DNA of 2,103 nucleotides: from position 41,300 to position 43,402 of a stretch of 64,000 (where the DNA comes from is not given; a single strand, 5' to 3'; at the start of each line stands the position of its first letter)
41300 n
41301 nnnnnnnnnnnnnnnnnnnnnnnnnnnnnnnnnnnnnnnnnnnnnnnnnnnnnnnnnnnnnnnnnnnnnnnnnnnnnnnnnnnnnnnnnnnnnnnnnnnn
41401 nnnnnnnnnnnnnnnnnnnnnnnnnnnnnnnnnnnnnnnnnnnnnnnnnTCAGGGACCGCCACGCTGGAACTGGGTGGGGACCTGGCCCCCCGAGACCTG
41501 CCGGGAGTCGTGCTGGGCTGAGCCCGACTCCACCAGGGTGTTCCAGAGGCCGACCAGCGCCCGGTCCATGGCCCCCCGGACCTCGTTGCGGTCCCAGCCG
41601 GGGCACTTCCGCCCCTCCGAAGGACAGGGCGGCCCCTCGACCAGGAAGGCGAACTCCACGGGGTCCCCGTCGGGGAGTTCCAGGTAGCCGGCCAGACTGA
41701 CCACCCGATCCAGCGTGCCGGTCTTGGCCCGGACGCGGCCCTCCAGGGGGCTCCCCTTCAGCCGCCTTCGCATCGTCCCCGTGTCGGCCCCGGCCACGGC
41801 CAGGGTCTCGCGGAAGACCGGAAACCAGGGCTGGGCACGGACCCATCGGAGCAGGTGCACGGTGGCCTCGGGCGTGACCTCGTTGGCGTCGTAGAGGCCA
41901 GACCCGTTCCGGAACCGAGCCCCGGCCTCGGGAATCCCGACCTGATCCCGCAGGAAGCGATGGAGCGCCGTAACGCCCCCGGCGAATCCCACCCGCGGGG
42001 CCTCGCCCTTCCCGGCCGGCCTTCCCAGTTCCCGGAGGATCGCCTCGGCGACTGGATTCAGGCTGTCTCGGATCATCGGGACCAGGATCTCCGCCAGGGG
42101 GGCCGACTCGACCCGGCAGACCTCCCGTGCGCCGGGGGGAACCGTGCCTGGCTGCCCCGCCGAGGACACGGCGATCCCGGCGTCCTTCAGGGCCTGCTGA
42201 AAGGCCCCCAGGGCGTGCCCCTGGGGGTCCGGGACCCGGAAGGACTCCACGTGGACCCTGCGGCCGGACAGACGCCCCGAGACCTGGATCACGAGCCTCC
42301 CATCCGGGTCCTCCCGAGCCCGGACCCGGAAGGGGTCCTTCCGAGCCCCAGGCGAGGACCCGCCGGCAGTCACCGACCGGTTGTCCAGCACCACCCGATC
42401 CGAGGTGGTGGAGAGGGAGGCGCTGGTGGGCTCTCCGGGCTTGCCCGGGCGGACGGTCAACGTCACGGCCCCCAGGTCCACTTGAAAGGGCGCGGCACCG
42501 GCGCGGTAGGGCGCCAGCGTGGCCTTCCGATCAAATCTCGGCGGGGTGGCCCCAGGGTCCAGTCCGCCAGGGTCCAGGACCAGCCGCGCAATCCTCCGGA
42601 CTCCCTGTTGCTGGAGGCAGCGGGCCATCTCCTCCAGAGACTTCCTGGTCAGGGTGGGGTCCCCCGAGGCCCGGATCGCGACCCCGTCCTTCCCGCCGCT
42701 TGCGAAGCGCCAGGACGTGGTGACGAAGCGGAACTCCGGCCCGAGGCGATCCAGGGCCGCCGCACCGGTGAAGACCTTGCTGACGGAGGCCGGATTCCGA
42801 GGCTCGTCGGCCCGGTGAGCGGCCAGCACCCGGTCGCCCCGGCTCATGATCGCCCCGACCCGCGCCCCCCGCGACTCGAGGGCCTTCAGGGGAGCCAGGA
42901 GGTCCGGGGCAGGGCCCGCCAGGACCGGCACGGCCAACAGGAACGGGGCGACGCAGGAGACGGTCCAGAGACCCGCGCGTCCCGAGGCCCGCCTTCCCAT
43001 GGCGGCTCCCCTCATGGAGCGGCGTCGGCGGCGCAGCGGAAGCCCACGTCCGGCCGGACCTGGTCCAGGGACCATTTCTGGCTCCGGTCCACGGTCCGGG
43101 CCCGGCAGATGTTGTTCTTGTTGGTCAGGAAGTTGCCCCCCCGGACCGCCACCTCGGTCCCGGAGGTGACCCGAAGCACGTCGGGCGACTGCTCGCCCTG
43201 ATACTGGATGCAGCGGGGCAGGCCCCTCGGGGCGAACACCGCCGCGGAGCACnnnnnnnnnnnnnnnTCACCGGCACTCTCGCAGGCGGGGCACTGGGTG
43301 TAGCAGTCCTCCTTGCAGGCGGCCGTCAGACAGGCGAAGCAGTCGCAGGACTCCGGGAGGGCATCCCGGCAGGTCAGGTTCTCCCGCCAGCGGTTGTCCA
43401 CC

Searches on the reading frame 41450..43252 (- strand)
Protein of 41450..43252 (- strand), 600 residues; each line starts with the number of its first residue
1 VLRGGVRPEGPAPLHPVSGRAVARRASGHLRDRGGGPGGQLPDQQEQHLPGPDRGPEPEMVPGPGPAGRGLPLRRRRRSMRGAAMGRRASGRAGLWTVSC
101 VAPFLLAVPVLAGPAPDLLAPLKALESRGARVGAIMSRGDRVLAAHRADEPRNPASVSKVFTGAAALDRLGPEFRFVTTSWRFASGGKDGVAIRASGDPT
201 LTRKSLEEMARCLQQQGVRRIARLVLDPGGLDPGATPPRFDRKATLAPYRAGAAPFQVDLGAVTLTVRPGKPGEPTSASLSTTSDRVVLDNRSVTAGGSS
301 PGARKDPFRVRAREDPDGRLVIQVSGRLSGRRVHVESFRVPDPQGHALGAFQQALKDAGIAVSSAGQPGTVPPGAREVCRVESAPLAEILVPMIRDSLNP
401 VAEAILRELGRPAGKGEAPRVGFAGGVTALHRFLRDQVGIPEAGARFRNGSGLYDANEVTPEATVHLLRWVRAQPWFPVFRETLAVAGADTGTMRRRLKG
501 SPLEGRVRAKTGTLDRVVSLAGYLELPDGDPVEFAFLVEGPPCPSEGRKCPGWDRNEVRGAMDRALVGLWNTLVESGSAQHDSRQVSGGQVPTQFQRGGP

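Call 62: search_protein_families(library=pfam, proteins=[window:41450-43252:-], max_evalue=0.0001)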
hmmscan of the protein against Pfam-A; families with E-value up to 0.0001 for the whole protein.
window:41450-43252:- (600 aa): 1 family
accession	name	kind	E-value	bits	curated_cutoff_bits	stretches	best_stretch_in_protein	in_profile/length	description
PF02113.21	Peptidase_S13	-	4e-74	250.4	22.8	1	139-540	28-424/444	D-Ala-D-Ala carboxypeptidase 3 (S13) family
